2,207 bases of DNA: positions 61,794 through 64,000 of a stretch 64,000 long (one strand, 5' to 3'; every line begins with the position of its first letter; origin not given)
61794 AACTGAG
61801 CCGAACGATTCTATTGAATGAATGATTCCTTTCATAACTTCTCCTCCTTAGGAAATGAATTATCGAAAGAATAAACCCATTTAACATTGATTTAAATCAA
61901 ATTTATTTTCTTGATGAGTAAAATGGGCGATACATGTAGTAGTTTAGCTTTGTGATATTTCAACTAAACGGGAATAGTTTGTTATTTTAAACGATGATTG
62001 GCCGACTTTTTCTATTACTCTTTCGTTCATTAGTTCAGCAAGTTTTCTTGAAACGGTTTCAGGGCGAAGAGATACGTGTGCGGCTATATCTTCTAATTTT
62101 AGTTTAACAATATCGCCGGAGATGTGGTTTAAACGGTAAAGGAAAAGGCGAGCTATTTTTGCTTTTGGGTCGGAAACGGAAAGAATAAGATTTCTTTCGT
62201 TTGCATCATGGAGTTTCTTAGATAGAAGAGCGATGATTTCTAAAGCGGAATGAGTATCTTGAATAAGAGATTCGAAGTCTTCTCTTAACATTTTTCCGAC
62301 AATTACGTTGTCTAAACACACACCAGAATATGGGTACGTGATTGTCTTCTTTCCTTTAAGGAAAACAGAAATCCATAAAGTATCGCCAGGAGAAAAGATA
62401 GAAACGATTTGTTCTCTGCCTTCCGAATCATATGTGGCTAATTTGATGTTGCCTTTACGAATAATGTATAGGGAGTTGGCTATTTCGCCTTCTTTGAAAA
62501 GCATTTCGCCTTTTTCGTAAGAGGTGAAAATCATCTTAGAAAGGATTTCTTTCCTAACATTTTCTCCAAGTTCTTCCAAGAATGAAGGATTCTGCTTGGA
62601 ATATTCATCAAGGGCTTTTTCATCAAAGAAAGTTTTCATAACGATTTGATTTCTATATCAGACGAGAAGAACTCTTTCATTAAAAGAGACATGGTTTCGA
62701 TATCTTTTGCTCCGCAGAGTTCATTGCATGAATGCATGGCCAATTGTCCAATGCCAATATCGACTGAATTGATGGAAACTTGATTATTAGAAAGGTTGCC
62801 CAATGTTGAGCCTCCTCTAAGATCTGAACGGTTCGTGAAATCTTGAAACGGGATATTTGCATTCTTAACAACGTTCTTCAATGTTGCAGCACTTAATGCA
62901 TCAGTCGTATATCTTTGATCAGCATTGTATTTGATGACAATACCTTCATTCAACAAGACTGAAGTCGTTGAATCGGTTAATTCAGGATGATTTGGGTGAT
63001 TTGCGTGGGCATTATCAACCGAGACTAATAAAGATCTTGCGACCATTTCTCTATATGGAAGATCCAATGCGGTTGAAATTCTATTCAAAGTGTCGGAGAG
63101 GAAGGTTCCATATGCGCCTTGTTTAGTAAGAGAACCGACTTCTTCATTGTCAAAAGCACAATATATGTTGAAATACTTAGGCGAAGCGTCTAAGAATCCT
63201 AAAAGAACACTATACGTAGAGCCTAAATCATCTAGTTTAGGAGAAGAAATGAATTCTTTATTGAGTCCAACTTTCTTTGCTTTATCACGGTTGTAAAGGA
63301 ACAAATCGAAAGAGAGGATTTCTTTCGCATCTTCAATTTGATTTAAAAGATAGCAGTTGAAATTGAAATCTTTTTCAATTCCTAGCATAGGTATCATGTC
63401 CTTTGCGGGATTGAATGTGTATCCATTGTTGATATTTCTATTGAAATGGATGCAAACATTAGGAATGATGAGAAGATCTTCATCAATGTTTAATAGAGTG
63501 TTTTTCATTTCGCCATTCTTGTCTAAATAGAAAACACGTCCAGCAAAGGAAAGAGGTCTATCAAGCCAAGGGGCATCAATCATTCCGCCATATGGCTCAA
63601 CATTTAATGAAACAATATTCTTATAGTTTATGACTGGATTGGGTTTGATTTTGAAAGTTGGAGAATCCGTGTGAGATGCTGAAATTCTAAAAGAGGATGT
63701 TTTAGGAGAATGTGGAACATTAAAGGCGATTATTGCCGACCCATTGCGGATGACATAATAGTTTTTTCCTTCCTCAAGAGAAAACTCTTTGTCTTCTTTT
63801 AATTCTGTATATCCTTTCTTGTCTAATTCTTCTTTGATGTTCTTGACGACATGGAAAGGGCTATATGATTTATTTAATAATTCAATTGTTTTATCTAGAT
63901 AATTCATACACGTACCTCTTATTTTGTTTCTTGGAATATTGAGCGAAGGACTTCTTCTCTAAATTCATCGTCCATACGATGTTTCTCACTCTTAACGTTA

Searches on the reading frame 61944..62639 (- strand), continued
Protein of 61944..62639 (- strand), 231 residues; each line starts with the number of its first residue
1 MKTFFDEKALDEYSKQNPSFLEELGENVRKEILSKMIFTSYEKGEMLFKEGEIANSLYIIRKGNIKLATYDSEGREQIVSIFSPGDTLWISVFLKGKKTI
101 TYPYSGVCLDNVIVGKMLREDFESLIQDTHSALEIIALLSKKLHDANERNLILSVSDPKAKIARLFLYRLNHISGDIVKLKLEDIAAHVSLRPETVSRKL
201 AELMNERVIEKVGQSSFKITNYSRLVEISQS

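Call 52: fold_search(model_id=the predicted structure, library=pdb)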
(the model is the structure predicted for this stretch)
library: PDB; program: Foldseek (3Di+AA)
matches with E <= 10: 1947; with E <= 0.001: 636
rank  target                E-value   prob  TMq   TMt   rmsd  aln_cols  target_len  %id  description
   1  4ev0_D                5.6e-17  1.00  0.48  0.51  14.3       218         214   24  Crystal Structure of Thermus thermophilus Catabolite Activator Protein (released 2012-06-20)
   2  4ev0_A                7.5e-17  1.00  0.46  0.49  15.1       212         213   24  Crystal Structure of Thermus thermophilus Catabolite Activator Protein (released 2012-06-20)
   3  3i54_D                8.9e-17  1.00  0.68  0.68   5.0       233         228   23  Crystal structure of MtbCRP in complex with cAMP (released 2009-09-08)
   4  4cyd_A                2.0e-16  1.00  0.70  0.72   4.1       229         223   24  GlxR bound to cAMP (released 2014-12-17)
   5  4a2u_F                3.2e-16  1.00  0.70  0.72   4.1       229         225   23  CRP(CAP) from Myco. Tuberculosis, with cAMP (released 2012-10-10)
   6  4byy_A                3.2e-16  1.00  0.67  0.69   4.9       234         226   22  Apo GlxR (released 2014-07-30)
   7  3r6s_A                4.7e-16  1.00  0.69  0.70   4.4       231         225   23  Crystal structure of GlxR transcription factor from Corynebacterium glutamicum with cAMP (released 2012-03-28)
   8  7pzb_A                6.3e-16  1.00  0.72  0.73   3.4       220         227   21  Structure of the Clr-cAMP-DNA complex (released 2022-11-02)
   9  3r6s_C                8.4e-16  1.00  0.68  0.70   4.4       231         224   24  Crystal structure of GlxR transcription factor from Corynebacterium glutamicum with cAMP (released 2012-03-28)
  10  5w5a_B                1.0e-15  1.00  0.52  0.53   9.5       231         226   19  Crystal structure of Mycobacterium tuberculosis CRP-FNR family transcription factor Cmr (Rv1675c) (released 2017-12-13)
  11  3i54_A                1.1e-15  1.00  0.68  0.70   4.3       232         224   22  Crystal structure of MtbCRP in complex with cAMP (released 2009-09-08)
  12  3mzh_A                1.2e-15  1.00  0.70  0.72   4.2       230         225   22  Crystal structure of cAMP receptor protein from mycobacterium tuberculosis in complex with cAMP and its DNA binding el (released 2011-06-08)
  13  4a2u_H                1.7e-15  1.00  0.70  0.71   4.4       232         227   22  CRP(CAP) from Myco. Tuberculosis, with cAMP (released 2012-10-10)
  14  3ryp_A                3.0e-15  1.00  0.62  0.69   4.3       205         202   23  Domain-domain flexibility leads to allostery within the camp receptor protein (CRP) (released 2012-05-02)
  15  9qly                  3.6e-15  1.00  0.73  0.73   4.1       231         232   22  Crystal structure of holo-D130A-FNR of A. fischeri (released 2026-04-08)
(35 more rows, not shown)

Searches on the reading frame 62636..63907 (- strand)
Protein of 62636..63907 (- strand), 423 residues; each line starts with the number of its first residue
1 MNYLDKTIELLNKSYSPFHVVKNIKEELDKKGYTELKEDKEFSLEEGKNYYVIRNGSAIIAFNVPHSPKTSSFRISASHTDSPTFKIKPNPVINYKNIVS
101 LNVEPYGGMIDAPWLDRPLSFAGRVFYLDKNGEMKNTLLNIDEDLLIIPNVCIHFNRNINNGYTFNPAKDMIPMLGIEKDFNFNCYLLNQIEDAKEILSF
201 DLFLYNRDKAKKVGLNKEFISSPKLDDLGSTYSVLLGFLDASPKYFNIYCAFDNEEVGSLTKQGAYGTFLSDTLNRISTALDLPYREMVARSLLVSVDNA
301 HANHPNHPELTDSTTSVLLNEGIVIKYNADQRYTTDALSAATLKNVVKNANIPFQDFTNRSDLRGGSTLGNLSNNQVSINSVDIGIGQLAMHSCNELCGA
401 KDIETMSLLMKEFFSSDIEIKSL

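Call 4: search_protein_families(library=pfam, proteins=[window:62636-63907:-])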
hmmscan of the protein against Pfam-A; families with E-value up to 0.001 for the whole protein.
window:62636-63907:- (423 aa): 2 families
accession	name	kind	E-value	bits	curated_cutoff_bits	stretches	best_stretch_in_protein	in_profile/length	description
PF02127.20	Peptidase_M18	-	1.4e-112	377.2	24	1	11-414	2-432/432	Aminopeptidase I zinc metalloprotease (M18)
PF05343.19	Peptidase_M42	-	1.1e-05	25.1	23.2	1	289-407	180-290/292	M42 glutamyl aminopeptidase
